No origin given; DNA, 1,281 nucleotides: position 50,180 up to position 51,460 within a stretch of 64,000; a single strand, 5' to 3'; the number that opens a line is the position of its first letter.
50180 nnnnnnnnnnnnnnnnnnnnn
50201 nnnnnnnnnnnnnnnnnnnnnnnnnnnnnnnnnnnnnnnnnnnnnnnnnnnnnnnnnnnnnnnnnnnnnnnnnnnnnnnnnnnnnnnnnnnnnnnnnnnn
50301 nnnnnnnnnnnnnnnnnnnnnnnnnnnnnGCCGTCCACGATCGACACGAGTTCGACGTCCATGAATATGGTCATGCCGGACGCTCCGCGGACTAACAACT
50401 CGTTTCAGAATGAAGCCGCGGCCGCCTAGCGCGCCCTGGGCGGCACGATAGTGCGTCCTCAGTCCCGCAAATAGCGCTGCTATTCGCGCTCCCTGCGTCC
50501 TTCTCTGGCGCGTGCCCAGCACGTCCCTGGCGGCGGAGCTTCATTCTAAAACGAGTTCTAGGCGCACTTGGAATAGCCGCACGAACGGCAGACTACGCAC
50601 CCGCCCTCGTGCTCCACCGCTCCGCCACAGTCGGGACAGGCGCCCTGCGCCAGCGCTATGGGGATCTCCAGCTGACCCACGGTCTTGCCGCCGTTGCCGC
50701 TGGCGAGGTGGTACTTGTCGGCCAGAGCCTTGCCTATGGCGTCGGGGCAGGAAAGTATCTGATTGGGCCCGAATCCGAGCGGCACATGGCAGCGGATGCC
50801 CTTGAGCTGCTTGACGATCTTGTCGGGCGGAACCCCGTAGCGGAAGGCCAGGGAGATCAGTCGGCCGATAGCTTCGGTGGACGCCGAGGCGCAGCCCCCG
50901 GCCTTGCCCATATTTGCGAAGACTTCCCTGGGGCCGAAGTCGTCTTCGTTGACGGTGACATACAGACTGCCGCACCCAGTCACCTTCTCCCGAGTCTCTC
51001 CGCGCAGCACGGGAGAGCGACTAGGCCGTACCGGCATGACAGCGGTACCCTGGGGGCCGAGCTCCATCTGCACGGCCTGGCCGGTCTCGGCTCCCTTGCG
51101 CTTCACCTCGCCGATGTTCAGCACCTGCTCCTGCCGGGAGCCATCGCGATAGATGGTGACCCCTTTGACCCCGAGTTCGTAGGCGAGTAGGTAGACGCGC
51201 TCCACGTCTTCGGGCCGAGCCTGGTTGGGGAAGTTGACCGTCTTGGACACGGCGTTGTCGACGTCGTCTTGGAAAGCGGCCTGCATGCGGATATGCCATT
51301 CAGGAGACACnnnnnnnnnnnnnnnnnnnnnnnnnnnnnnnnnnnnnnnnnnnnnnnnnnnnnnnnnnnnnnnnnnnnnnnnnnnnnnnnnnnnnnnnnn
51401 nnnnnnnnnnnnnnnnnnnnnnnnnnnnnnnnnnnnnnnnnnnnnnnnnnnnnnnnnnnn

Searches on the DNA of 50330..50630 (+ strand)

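Call 46: search_rna_families(source=window, start=50330, end=50630, threshold=evalue, max_evalue=10)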
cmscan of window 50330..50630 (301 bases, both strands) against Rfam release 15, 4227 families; matches with E-value up to 10: 0.
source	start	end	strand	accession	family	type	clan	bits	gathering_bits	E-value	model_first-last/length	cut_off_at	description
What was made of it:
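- On Any curated RNA family (Rfam 15): Nothing matches in 50330-50630 at E<=10 (call 46).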

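Call 58: search_dna_similar(query=window:50390-50565:+, collection=plasmids, mode=distant, max_evalue=1, max_rows=15)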
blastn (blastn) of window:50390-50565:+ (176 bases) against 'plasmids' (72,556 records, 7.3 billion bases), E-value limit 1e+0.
Records with a match: 1; places in all: 1; records where one place covers at least 80% of the query: 0.
Best place of each record, by identity: 80-90% 1.
By first word of the organism name: Deinococcus 1.
By predicted mobility (MOB-suite, as given by PLSDB): mobilizable 1.
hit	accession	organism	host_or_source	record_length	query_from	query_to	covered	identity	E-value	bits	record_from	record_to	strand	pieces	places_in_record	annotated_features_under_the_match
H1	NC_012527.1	Deinococcus deserti VCD115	-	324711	15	52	22%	87.5%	1e-1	44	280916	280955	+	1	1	sugar kinase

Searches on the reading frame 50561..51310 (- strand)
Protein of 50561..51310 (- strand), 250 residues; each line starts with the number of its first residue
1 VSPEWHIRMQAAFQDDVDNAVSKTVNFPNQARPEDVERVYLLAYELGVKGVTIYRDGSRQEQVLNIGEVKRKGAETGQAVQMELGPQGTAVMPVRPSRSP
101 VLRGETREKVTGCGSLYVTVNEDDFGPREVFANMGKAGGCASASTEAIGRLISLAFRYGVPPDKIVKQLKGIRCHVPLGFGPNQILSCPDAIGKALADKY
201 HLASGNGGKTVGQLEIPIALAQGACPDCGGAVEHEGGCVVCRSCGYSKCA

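Call 44: find_related_loci(query=window:50561-51310:-, collection=metagenome_contigs, flank=1500)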
Query window:50561-51310:- (250 aa) in metagenome_contigs; peptide patterns used: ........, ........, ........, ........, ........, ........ (x = any residue, [..] = any of these).
600 stretches matched a pattern (row limit reached: there are more); 483 encode a relative of the query (tblastn E <= 1e-3); the best 80 are kept; 80 distinct loci.
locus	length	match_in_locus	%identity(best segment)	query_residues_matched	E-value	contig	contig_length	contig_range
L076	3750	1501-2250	95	1-250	5e-166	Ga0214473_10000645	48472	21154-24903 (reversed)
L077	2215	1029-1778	92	1-250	7e-172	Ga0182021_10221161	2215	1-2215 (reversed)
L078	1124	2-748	94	1-250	5e-176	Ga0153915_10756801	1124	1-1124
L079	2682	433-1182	90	1-250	4e-164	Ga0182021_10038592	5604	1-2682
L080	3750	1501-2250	91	1-250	7e-159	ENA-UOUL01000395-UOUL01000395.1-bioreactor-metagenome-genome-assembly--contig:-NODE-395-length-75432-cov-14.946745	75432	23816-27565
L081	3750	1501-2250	91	1-250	7e-159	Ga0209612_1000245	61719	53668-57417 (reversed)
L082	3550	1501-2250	92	1-250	1e-160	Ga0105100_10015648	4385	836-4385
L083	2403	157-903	91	1-250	3e-162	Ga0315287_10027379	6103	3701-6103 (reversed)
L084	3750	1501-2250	89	1-250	5e-157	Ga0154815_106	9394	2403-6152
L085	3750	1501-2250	90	1-250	1e-156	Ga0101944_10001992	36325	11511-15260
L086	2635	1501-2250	89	1-250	2e-160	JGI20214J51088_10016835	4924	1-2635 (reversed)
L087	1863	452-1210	90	1-250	9e-167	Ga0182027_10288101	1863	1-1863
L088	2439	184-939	88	1-250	1e-158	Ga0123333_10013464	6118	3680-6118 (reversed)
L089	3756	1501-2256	90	1-250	8e-154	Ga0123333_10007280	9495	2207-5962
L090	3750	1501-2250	86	1-250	1e-152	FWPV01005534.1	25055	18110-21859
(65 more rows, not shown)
